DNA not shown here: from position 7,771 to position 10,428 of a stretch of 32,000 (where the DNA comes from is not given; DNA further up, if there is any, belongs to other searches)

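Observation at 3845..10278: Same-strand polar-lipid gene cluster (unknown 785-aa protein, PSD-type, Lgt-type, LpxH-type, GT4) that matches no pathway I can name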

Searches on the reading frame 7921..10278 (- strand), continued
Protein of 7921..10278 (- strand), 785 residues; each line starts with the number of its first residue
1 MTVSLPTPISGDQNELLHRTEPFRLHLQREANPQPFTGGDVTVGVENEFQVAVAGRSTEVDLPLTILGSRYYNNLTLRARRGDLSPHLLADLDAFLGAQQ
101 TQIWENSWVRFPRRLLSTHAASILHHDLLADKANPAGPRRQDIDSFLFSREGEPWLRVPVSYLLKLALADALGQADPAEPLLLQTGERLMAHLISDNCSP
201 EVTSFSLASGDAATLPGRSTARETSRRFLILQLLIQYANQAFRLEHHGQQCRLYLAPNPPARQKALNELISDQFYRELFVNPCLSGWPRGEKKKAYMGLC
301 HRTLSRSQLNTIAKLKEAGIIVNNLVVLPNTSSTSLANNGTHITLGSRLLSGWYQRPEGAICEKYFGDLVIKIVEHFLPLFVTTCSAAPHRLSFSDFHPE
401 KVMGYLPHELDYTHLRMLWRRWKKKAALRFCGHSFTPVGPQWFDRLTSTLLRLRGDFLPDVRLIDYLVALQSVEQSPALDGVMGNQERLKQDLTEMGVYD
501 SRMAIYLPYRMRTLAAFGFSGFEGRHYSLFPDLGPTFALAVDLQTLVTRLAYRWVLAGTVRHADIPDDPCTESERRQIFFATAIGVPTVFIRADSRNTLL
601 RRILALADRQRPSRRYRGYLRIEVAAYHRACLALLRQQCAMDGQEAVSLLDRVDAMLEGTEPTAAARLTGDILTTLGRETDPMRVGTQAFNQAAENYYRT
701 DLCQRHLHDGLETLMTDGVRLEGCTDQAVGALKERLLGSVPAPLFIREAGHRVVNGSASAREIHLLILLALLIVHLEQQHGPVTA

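Call 34: fold_search(model_id=the predicted structure, library=pdb)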
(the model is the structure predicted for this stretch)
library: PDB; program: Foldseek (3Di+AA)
matches with E <= 10: 43; with E <= 0.001: 0
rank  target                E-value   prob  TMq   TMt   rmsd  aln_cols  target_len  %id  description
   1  7n6b                  2.9e-01  0.03  0.08  0.08  36.1       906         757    9  Structure of MmpL3 reconstituted into lipid nanodisc in the TMM bound state (released 2021-09-01)
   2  7oy3_A                6.4e-01  0.35  0.23  0.34  12.8       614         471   10  Crystal structure of depupylase Dop in complex with phosphorylated Pup and ADP (released 2021-12-01)
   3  7oxv                  7.3e-01  0.33  0.24  0.35  15.6       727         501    9  Crystal structure of depupylase Dop in the Dop-loop-inserted state (released 2021-12-01)
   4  7oyh_A                7.6e-01  0.30  0.22  0.33  13.6       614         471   10  Crystal structure of depupylase Dop in complex with Pup and ADP/tetrafluoromagnesate (released 2021-12-01)
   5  5afq_B                1.3e+00  0.02  0.07  0.10  26.8       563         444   13  Crystal structure of RPC62 - RPC32 beta (released 2015-10-07)
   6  5afq_A                1.6e+00  0.02  0.07  0.10  26.8       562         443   14  Crystal structure of RPC62 - RPC32 beta (released 2015-10-07)
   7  9rfu_D                1.6e+00  0.02  0.09  0.09  31.0       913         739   10  M.tuberculosis MmpS5L5-acpM complex (released 2025-08-13)
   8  3ig5                  2.0e+00  0.14  0.29  0.32  17.1       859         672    9  Saccharomyces cerevisiae glutamate cysteine ligase in complex with Mg2+ and L-glutamate (released 2009-09-01)
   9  7ay6_A                2.2e+00  0.07  0.06  0.11  16.5       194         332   14  Crystal structure of the PDE4D catalytic domain in complex with GEBR-41b (released 2021-06-30)
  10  5iuy_C                2.4e+00  0.01  0.06  0.09  37.7       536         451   10  Structural insights of the outer-membrane channel OprN (released 2016-07-06)
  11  7abh_u                2.6e+00  0.01  0.08  0.07  27.7       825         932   11  Human pre-Bact-2 spliceosome (SF3b/U2 snRNP portion) (released 2020-12-09)
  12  7yqf_B                3.0e+00  0.06  0.06  0.12  16.9       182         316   14  Crystal structure of PDE4D complexed with glycyrrhisoflavone (released 2023-07-12)
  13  6afs_B                3.4e+00  0.01  0.09  0.09  30.6       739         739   11  Proton pyrophosphatase - two phosphates-bound (released 2019-04-10)
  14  5azp_A                3.4e+00  0.01  0.06  0.09  38.5       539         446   12  Crystal structure of a membrane protein from Pseudomonas aeruginosa (released 2016-06-08)
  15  9u4t_A                3.7e+00  0.01  0.08  0.08  30.0       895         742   10  Cryo-EM map of MSMEG_3496 in complex with AcpM, size exclusion chromatography peak1 (released 2025-12-10)
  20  4bjr_B                5.2e+00  0.14  0.26  0.39  12.8       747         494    8  Crystal structure of the complex between Prokaryotic Ubiquitin-like Protein Pup and its Ligase PafA (released 2013-05-01)
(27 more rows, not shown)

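Call 35: search_solved_structures(query=A1, max_evalue=10, show_alignments=3)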
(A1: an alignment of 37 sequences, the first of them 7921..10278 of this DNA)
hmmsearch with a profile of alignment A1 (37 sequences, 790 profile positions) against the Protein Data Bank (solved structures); distinct sequences matched with E-value up to 10: 5.
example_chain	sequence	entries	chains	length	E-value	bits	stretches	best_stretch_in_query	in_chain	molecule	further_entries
8jl8_A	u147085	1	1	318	0.5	11.5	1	39-131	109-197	Collagen-binding adhesin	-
6iak_A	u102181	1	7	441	0.57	11.3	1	567-669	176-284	Uncharacterized protein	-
9uan_B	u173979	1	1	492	0.63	11.1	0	92-136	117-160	miniGq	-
7bi7_A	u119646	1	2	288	2.3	9.3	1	303-331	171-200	FeMo cofactor biosynthesis protein NifB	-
7jmb_A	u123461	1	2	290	2.3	9.3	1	303-331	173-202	Nitrogenase iron-molybdenum cofactor biosynthesis protein NifB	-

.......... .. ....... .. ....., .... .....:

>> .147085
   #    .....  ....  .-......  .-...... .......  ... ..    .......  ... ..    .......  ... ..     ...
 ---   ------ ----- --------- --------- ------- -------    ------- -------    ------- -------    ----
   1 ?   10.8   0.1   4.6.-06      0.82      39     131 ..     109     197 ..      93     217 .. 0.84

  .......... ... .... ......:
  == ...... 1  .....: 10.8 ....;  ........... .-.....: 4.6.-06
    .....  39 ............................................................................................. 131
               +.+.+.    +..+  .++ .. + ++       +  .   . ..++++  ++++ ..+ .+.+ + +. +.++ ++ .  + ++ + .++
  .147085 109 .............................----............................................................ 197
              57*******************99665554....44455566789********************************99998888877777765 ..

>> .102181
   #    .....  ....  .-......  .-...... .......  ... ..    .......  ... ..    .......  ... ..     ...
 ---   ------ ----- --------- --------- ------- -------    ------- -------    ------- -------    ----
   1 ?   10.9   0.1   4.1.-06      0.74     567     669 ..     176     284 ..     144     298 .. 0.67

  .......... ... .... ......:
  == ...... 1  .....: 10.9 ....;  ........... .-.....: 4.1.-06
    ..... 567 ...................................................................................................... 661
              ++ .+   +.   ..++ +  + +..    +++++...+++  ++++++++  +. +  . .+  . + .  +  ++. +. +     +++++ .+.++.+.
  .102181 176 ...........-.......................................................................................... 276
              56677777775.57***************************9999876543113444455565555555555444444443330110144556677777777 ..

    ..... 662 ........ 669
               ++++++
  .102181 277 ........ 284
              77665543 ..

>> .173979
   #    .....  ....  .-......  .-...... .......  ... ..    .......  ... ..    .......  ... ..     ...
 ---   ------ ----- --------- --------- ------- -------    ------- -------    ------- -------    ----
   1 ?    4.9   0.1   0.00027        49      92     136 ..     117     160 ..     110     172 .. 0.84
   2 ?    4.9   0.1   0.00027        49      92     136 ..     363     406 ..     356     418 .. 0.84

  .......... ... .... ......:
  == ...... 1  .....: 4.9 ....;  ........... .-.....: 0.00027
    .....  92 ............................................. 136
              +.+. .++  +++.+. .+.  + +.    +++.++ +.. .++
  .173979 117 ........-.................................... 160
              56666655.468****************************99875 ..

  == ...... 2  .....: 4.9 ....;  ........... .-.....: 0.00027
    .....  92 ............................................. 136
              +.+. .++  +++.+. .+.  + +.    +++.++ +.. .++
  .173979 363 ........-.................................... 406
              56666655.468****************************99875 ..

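Call 36: search_protein_families(library=pfam, alignment_id=A1, max_evalue=10)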
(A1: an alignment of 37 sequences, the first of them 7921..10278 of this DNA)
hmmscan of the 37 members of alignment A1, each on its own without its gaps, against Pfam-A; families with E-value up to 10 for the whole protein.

A. member 1, window:7921-10278:- (785 aa): 0 families

B. families by the number of members that match (of 37 scanned): 11 families
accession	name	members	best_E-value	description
PF19596.4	DUF6101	2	0.063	Family of unknown function (DUF6101)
PF13223.11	DUF4031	2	0.14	Protein of unknown function (DUF4031)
PF21373.2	ZNHIT3_C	1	0.002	Zinc finger HIT domain-containing protein 3, C-terminal domain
PF10768.14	FliX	1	0.066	Class II flagellar assembly regulator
PF24134.1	DUF7401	1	0.097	Domain of unknown function (DUF7401)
PF17665.6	DUF5527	1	0.1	Family of unknown function (DUF5527)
PF25687.1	Mycobacteriophage_Gene3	1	0.11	Mycobacteriophage Gene 3 protein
PF10749.14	DUF2534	1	0.11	Protein of unknown function (DUF2534)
PF24984.1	HEAT_EF3_GNC1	1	0.25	Elongation factor 3/GNC1 HEAT repeat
PF11408.13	Helicase_Sgs1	1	0.26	Sgs1 RecQ helicase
PF18423.6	zf_CopZ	1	0.26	Zinc binding domain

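Call 56: search_protein_representatives(alignment_id=A1)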
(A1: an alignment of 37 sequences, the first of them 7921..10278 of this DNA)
Query: 37 sequences, 790 profile positions. Proteins with E-value up to 0.001 (for the whole library): 827; up to 1e-10: 663; up to 1e-30: 348. The best 150 are listed.
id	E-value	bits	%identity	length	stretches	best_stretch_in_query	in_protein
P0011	0.0e+00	1299.6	-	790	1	8-785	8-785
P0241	0.0e+00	1186.1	-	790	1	13-785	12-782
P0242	0.0e+00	1095.3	-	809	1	28-786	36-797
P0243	0.0e+00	1095.3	-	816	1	27-780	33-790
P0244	0.0e+00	1082.9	-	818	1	27-781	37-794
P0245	0.0e+00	1058.8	-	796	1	32-787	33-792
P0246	0.0e+00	1023.7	-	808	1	33-788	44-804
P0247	2.9e-290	981.3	-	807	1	16-784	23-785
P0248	1.7e-289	978.8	-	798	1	30-785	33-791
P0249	1.9e-287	972.0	-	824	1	27-787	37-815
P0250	1.5e-282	955.8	-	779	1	33-787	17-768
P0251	1.0e-279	946.4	-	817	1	32-787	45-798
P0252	2.6e-277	938.4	-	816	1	31-778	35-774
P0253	5.3e-274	927.5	-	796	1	19-782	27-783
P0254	2.7e-268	908.6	-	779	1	33-720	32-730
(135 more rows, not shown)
